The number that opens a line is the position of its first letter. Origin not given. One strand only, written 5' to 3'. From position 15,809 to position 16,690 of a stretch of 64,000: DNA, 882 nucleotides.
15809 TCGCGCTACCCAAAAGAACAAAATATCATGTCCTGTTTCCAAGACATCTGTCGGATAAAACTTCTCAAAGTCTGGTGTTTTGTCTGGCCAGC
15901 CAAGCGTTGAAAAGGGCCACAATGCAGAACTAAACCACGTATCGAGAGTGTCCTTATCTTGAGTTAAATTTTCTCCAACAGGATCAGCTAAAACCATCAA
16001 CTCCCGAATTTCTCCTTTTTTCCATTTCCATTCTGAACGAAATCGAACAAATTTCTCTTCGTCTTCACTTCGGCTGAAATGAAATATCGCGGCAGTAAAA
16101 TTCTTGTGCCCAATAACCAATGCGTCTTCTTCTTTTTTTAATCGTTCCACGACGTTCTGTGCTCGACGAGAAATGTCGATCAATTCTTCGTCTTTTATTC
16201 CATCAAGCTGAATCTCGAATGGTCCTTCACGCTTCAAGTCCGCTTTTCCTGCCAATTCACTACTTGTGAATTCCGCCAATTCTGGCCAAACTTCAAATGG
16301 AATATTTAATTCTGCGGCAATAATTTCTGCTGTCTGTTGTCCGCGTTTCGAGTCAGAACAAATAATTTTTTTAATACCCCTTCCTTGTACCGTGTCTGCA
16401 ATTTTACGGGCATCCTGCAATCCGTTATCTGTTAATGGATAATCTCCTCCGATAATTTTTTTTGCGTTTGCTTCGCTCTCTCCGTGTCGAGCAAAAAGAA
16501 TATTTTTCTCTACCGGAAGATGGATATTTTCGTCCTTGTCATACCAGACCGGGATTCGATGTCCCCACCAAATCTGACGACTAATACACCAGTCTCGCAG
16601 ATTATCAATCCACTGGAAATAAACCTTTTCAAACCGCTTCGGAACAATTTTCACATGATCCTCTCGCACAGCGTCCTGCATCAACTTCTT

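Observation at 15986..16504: Histidine-phosphatase (PGAM/cofactor-dependent mutase-like) domain embedded inside valyl-tRNA synthetase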

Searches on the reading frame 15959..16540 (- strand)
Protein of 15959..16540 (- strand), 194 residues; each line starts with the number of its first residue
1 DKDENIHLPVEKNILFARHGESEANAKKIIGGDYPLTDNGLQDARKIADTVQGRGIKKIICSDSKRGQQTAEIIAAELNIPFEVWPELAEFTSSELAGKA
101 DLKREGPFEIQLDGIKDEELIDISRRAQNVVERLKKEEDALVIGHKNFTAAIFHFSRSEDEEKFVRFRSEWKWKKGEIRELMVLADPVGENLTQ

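Call 4: search_protein_families(library=pfam, proteins=[window:15959-16540:-], max_evalue=1)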
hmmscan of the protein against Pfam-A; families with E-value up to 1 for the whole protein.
window:15959-16540:- (194 aa): 1 family
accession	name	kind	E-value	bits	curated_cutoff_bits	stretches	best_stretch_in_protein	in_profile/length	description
PF00300.27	His_Phos_1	-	1.7e-25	90.3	21.7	1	14-162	1-164/194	Histidine phosphatase superfamily (branch 1)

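Call 6: search_solved_structures(query=window:15959-16540:-, max_evalue=0.01, show_alignments=3)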
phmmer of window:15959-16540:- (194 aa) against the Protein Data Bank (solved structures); distinct sequences matched with E-value up to 0.01: 21.
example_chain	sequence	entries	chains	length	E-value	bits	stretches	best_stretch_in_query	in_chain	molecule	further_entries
1c7z_A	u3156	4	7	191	4.1e-11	46.4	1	13-164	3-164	FRUCTOSE-2,6-BISPHOSPHATASE | PHOSPHOENZYME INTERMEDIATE OF FRU-2,6-BISPHOSPHATASE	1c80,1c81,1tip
1fbt_A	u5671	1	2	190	4.8e-11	46.2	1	13-164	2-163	FRUCTOSE-2,6-BISPHOSPHATASE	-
1k6m_A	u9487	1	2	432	3.7e-10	43.3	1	5-156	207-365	6-phosphofructo-2-kinase/fructose-2,6-biphosphatase 2-phosphatase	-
3bif_A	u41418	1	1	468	2.8e-09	40.4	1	5-153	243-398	PROTEIN (6-PHOSPHOFRUCTO-2-KINASE/ FRUCTOSE-2,6-BISPHOSPHATASE)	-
1bif_A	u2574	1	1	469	2.8e-09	40.4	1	5-153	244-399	6-PHOSPHOFRUCTO-2-KINASE/ FRUCTOSE-2,6-BISPHOSPHATASE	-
6e4b_A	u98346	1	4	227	5.3e-09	39.5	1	14-103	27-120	Adenosylcobalamin/alpha-ribazole phosphatase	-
2bif_A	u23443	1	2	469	7.1e-08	35.8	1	5-153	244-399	PROTEIN (6-PHOSPHOFRUCTO-2-KINASE/FRUCTOSE-2,6-BISPHOSPHATASE)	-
6nru_A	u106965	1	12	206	1e-07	35.3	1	16-103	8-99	CobC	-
6iby_A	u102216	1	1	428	7.7e-07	32.4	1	5-155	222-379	6-phosphofructo-2-kinase/fructose-2,6-bisphosphatase 3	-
6ic0_A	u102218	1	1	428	7.8e-07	32.4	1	5-155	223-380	6-phosphofructo-2-kinase/fructose-2,6-bisphosphatase 3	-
6ibx_A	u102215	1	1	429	7.8e-07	32.4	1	5-155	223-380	6-phosphofructo-2-kinase/fructose-2,6-bisphosphatase 3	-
6ibz_A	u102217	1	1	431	7.9e-07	32.4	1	5-155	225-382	6-phosphofructo-2-kinase/fructose-2,6-bisphosphatase 3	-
4d4j_A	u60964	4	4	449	8.7e-07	32.3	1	5-155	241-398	6-PHOSPHOFRUCTO-2-KINASE/FRUCTOSE-2,6-BISPHOSPHATASE 3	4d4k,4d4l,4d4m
5htk_A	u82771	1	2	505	9e-07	32.2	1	5-164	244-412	6-phosphofructo-2-kinase/fructose-2,6-bisphosphatase 2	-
2axn_A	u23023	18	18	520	1.2e-06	31.8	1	5-155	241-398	6-phosphofructo-2-kinase/fructose-2,6-biphosphatase 3 (6PF-2-K/Fru- 2,6-P2ASE brain/placen | 6-phosphofructo-2-kinase/fructose-2,6-biphosphatase 3 | 6-phosphofr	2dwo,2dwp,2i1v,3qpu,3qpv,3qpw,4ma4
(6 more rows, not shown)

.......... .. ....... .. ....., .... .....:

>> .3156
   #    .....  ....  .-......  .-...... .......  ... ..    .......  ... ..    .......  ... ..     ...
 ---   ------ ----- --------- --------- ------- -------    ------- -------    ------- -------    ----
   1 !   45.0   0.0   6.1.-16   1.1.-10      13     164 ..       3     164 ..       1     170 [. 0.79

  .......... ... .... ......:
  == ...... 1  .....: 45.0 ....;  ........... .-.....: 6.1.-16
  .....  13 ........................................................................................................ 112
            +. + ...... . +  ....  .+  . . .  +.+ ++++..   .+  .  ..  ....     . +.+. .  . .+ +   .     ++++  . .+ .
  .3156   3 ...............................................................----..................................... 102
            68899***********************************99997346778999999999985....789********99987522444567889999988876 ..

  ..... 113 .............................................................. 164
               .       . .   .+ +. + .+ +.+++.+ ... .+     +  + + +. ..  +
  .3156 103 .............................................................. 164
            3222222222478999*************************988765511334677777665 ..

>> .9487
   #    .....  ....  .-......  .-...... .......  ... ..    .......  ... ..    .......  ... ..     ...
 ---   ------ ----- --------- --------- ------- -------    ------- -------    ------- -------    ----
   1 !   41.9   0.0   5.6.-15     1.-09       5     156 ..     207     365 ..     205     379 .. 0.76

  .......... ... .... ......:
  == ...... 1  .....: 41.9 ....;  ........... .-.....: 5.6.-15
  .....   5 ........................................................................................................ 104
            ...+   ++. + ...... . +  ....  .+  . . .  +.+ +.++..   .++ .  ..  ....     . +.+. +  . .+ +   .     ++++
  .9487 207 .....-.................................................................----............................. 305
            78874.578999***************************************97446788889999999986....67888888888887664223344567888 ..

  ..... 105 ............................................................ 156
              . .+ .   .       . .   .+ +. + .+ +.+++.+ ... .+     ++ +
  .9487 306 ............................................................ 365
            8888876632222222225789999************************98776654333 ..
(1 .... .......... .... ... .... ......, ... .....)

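Call 7: find_homologous_proteins(query=window:15959-16540:-, max_evalue=0.001)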
Query window:15959-16540:- (194 aa): 21 proteins with E <= 0.001 among 382 candidates.
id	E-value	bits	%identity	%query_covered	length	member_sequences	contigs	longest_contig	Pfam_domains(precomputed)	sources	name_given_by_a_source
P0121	8.7e-30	122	58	56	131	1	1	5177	PF00300.28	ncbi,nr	ncbi:histidine phosphatase family protein, partial [Candidatus Gracilibacteria bacterium]|nr:histidi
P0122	8.5e-25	106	37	87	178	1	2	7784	PF00300.28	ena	-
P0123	4.5e-10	58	32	88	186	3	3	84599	PF00300.28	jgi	jgi:broad specificity phosphatase PhoE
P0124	1.3e-9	56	39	67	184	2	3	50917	PF00300.28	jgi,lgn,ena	-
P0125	4.8e-8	51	33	73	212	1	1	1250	PF00300.28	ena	-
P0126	5.4e-8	51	36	71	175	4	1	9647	PF00300.28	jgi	-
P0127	9.4e-8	50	33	80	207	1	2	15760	PF00300.28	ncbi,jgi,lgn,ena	-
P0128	3.7e-7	48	49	36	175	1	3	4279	PF00300.28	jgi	jgi:uncharacterized phosphatase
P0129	8.4e-7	47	45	35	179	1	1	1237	PF00300.28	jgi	jgi:uncharacterized phosphatase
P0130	1.7e-6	46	29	80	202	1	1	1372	PF00300.28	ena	-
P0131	4.8e-6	45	29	80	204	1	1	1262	PF00300.28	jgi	jgi:probable phosphoglycerate mutase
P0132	5.0e-6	45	31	70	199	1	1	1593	PF00300.28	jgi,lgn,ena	-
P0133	1.2e-5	43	36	68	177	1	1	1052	PF00300.28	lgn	-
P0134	1.8e-5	43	34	80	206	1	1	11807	PF00300.28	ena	-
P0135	1.9e-5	43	32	80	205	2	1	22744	PF00300.28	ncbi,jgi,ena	ncbi:MAG: histidine phosphatase family protein [Candidatus Paceibacterota bacterium]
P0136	2.3e-5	42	30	68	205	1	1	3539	PF00300.28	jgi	jgi:broad specificity phosphatase PhoE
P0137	4.5e-5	41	38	45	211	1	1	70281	PF00300.28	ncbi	-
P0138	9.8e-5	40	45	35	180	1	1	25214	PF00300.28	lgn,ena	-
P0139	1.1e-4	40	46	33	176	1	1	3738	PF00300.28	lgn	-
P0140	1.5e-4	40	33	67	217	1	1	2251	PF00300.28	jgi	jgi:probable phosphoglycerate mutase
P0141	2.5e-4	39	35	47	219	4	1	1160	PF00300.28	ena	-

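Call 39: predict_structure(alignment_id=A2)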
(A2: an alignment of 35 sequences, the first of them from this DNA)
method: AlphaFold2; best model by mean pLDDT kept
length: 193 residues; sequences in the alignment: 35
mean_pLDDT: 90.1   pTM: 0.87
mean pLDDT of the five models: 90.1, 89.8, 89.6, 89.4, 88.4
residues with pLDDT >= 90: 138; 70-90: 41; 50-70: 7; < 50: 7
segments of 3 or more residues with pLDDT < 50: 105-110
pLDDT, mean of each block of 10 residues (from residue 1): 89 96 87 92 98 97 97 98 97 82 52 70 97 96 97 96 91 92 91 79
secondary structure, 60 per line:
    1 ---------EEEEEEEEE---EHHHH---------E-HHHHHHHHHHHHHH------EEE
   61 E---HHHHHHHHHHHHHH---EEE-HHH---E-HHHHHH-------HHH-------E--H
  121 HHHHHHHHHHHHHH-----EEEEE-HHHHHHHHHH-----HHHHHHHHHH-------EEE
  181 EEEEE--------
elements in order: E10-18 H23-26 H38-51 E58-61 H65-78 E82-84 H94-99 H120-134 E140-144 H146-155 H161-170 E178-185

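Call 42: fold_search(model_id=the predicted structure, library=pdb)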
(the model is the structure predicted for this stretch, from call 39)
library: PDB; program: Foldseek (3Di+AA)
matches with E <= 10: 1413; with E <= 0.001: 297
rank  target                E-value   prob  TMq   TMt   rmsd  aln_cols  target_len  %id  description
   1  9mmh_A                2.7e-11  1.00  0.69  0.66   6.2       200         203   22  HFP (histidine family phosphatase) that catalyzes essential dephosphorylation for riboflavin biosynthesis (released 2025-04-09)
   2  5htk_A                1.4e-10  1.00  0.68  0.33   5.2       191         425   24  Human Heart 6-Phosphofructo-2-Kinase/Fructose-2,6-Bisphosphatase (PFKFB2) (released 2016-11-16)
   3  5htk_B                1.5e-10  1.00  0.68  0.33   5.2       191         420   24  Human Heart 6-Phosphofructo-2-Kinase/Fructose-2,6-Bisphosphatase (PFKFB2) (released 2016-11-16)
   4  8s7m_C                1.7e-10  1.00  0.62  0.52   6.3       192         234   18  RosC(R33A) - riboflavin complex (released 2025-03-19)
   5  9emu_C                1.9e-10  1.00  0.67  0.58   6.9       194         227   18  RosC-8-demethyl-8-amino-FMN - Phosphate complex (released 2024-09-04)
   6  9emu_B                2.1e-10  1.00  0.65  0.57   6.1       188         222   19  RosC-8-demethyl-8-amino-FMN - Phosphate complex (released 2024-09-04)
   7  1tip_A                2.3e-10  1.00  0.64  0.65   8.0       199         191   24  THE BISPHOSPHATASE DOMAIN OF THE BIFUNCTIONAL RAT LIVER 6-PHOSPHOFRUCTO-2-KINASE/FRUCTOSE-2,6-BISPHOSPHATASE (released 1998-01-28)
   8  9emu_A                2.5e-10  1.00  0.67  0.60   6.8       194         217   18  RosC-8-demethyl-8-amino-FMN - Phosphate complex (released 2024-09-04)
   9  8s7m_A                7.1e-10  1.00  0.65  0.58   7.0       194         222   17  RosC(R33A) - riboflavin complex (released 2025-03-19)
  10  8s6r_A                1.1e-09  1.00  0.66  0.59   6.0       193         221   18  RosC-8.demethyl-8-amino-riboflavin complex (released 2025-03-12)
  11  1k6m_A                1.2e-09  1.00  0.70  0.33   4.5       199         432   27  Crystal Structure of Human Liver 6-Phosphofructo-2-Kinase/Fructose-2,6-Bisphosphatase (released 2002-12-11)
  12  5y2i_C                1.2e-09  1.00  0.64  0.54   7.4       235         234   19  Phosphoglycerate mutase 1 (PGAM1) complexed with its inhibitor PGMI-004A (released 2018-08-08)
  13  5ajv                  1.3e-09  1.00  0.68  0.32   6.1       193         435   25  Human PFKFB3 in complex with an indole inhibitor 1 (released 2015-04-22)
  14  1yfk_A                1.3e-09  1.00  0.63  0.51   8.8       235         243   16  Crystal structure of human B type phosphoglycerate mutase (released 2005-05-17)
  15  2bif_A                1.5e-09  1.00  0.70  0.33   4.2       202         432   25  6-PHOSPHOFRUCTO-2-KINASE/FRUCTOSE-2,6-BISPHOSPHATASE H256A MUTANT WITH F6P IN PHOSPHATASE ACTIVE SITE (released 1999-02-16)
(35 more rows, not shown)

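Call 44: search_protein_representatives(alignment_id=A2)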
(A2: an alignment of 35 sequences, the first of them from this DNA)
Query: 35 sequences, 199 profile positions. Proteins with E-value up to 0.001 (for the whole library): 96991; up to 1e-10: 42477; up to 1e-30: 439. The best 150 are listed.
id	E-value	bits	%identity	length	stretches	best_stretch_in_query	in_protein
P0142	4.7e-199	672.7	-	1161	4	11-184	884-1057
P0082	4.1e-120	415.1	-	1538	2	1-196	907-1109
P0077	2.7e-117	405.9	-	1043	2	4-196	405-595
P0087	1.2e-98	345.0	-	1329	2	3-194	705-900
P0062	9.5e-64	231.1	-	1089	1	4-197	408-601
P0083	2.7e-63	229.6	-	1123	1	3-199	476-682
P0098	1.3e-61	224.1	-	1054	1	1-199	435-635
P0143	6.7e-60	218.5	-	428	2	14-161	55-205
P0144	9.9e-60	218.0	-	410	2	10-159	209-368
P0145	7.6e-59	215.1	-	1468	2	11-181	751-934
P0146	1.1e-58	214.5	-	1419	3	10-182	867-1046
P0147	2.9e-58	213.2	-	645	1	1-196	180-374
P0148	5.8e-58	212.2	-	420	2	14-165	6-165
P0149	6.6e-58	212.0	-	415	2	7-170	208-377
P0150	1.5e-57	210.8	-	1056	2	15-163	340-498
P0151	9.6e-57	208.2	-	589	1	1-197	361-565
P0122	1.2e-56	207.9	-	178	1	13-187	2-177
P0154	2.3e-55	203.7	-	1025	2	12-166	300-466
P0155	5.1e-55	202.6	-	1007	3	12-168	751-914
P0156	5.4e-55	202.5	-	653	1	10-192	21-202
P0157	5.7e-54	199.2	-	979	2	4-168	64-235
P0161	7.8e-53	195.5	-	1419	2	12-164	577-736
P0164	8.0e-51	188.9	-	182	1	12-188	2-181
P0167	1.6e-50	187.9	-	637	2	10-177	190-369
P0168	1.8e-50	187.7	-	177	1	13-188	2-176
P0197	3.6e-43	163.9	-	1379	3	10-163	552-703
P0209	4.2e-41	157.2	-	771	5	13-74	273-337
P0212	5.6e-40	153.5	-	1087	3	9-165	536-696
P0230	3.4e-38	147.7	-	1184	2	11-157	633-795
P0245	3.0e-37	144.6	-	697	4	15-154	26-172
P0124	2.4e-35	138.4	-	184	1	13-189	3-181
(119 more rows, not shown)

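Call 45: search_protein_families(library=pfam, proteins=[P0142, P0145, P0146, P0150, P0154, P0155, P0157, P0161], max_evalue=0.00001)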
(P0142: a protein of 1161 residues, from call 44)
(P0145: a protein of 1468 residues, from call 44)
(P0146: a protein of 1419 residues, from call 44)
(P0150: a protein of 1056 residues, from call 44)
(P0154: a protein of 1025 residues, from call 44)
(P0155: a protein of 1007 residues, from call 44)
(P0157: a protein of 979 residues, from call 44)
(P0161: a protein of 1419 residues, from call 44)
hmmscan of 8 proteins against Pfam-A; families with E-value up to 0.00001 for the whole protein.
P0142 (1161 aa): 3 families
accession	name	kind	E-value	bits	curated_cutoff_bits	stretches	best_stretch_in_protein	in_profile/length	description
PF00300.27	His_Phos_1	-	9.9e-126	417.3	21.7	4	427-595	1-167/194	Histidine phosphatase superfamily (branch 1)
PF00133.28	tRNA-synt_1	-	1.6e-74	251.6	22.7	2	14-417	2-198/414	tRNA synthetases class I (I, L, M and V)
PF09334.17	tRNA-synt_1g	-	1e-12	48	20.1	1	42-185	8-135/391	tRNA synthetases class I (M)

P0145 (1468 aa): 5 families
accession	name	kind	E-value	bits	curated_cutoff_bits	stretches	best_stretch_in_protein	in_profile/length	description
PF00133.28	tRNA-synt_1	-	3e-124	415.4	22.7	2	24-529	2-266/414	tRNA synthetases class I (I, L, M and V)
PF00300.27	His_Phos_1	-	8.8e-81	270.6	21.7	2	755-938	2-182/194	Histidine phosphatase superfamily (branch 1)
PF19302.4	DUF5915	-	1.1e-23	84.2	27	1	1288-1467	2-194/195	Domain of unknown function (DUF5915)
PF08264.19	Anticodon_1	-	7.3e-22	78.3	25.1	1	1118-1265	1-144/148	Anticodon-binding domain of tRNA ligase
PF09334.17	tRNA-synt_1g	-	3e-12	46.4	20.1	0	67-119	8-60/391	tRNA synthetases class I (M)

P0146 (1419 aa): 5 families
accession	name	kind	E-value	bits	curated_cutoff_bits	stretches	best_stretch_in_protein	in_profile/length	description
PF00133.28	tRNA-synt_1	-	4.2e-143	477.5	22.7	2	18-485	2-265/414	tRNA synthetases class I (I, L, M and V)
PF00300.27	His_Phos_1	-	2.6e-82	275.6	21.7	2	871-1061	1-189/194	Histidine phosphatase superfamily (branch 1)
PF19302.4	DUF5915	-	1.1e-34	120.2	27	1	1229-1418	2-194/195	Domain of unknown function (DUF5915)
PF08264.19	Anticodon_1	-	8.8e-33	113.7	25.1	1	1065-1210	1-146/148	Anticodon-binding domain of tRNA ligase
PF09334.17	tRNA-synt_1g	-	7.8e-17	61.5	20.1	0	775-847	310-380/391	tRNA synthetases class I (M)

P0150 (1056 aa): 5 families
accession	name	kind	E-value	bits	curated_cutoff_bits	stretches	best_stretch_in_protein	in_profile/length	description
PF00300.27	His_Phos_1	-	2.3e-83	279.1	21.7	2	341-522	3-184/194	Histidine phosphatase superfamily (branch 1)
PF00133.28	tRNA-synt_1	-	6e-65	220.1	22.7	2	519-645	288-413/414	tRNA synthetases class I (I, L, M and V)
PF08264.19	Anticodon_1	-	1.2e-25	90.6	25.1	1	693-851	1-145/148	Anticodon-binding domain of tRNA ligase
PF19302.4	DUF5915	-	3.7e-21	76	27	1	876-1028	5-168/195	Domain of unknown function (DUF5915)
PF09334.17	tRNA-synt_1g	-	1.9e-08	33.9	20.1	0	594-659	314-378/391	tRNA synthetases class I (M)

P0154 (1025 aa): 4 families
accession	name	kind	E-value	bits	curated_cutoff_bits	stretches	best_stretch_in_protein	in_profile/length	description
PF00300.27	His_Phos_1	-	1.1e-77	260.5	21.7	2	302-486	1-183/194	Histidine phosphatase superfamily (branch 1)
PF00133.28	tRNA-synt_1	-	1.1e-53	182.9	22.7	2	483-612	287-413/414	tRNA synthetases class I (I, L, M and V)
PF08264.19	Anticodon_1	-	1.8e-32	112.7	25.1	1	681-829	1-146/148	Anticodon-binding domain of tRNA ligase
PF19302.4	DUF5915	-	1.1e-29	103.8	27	1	846-1023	2-189/195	Domain of unknown function (DUF5915)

P0155 (1007 aa): 3 families
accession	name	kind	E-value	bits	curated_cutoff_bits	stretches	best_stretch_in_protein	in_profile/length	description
PF00133.28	tRNA-synt_1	-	3.8e-96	322.8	22.7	2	18-499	2-265/414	tRNA synthetases class I (I, L, M and V)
PF00300.27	His_Phos_1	-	7.9e-78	261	21.7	2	754-922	2-173/194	Histidine phosphatase superfamily (branch 1)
PF09334.17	tRNA-synt_1g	-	3e-10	39.9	20.1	0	48-191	8-132/391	tRNA synthetases class I (M)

P0157 (979 aa): 5 families
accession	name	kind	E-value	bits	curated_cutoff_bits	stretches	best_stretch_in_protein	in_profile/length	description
PF00300.27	His_Phos_1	-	2.3e-73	246.5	21.7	2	75-238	2-168/194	Histidine phosphatase superfamily (branch 1)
PF00133.28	tRNA-synt_1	-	4.2e-68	230.4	22.7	2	246-394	267-413/414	tRNA synthetases class I (I, L, M and V)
PF19302.4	DUF5915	-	1.9e-29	103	27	1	793-978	2-194/195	Domain of unknown function (DUF5915)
PF08264.19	Anticodon_1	-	8.8e-29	100.7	25.1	1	635-779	1-145/148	Anticodon-binding domain of tRNA ligase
PF09334.17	tRNA-synt_1g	-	1.6e-06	27.6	20.1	0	330-407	305-377/391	tRNA synthetases class I (M)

P0161 (1419 aa): 5 families
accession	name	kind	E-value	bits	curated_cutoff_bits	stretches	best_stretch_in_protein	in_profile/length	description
PF00133.28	tRNA-synt_1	-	8.4e-131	437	22.7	2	22-568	2-314/414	tRNA synthetases class I (I, L, M and V)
PF00300.27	His_Phos_1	-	3.1e-58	197.1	21.7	2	889-1035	1-156/194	Histidine phosphatase superfamily (branch 1)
PF08264.19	Anticodon_1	-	1.6e-27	96.6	25.1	1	1069-1214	1-146/148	Anticodon-binding domain of tRNA ligase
PF19302.4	DUF5915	-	2.6e-22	79.8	27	1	1232-1416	3-194/195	Domain of unknown function (DUF5915)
PF09334.17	tRNA-synt_1g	-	3.9e-15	56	20.1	0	52-191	8-128/391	tRNA synthetases class I (M)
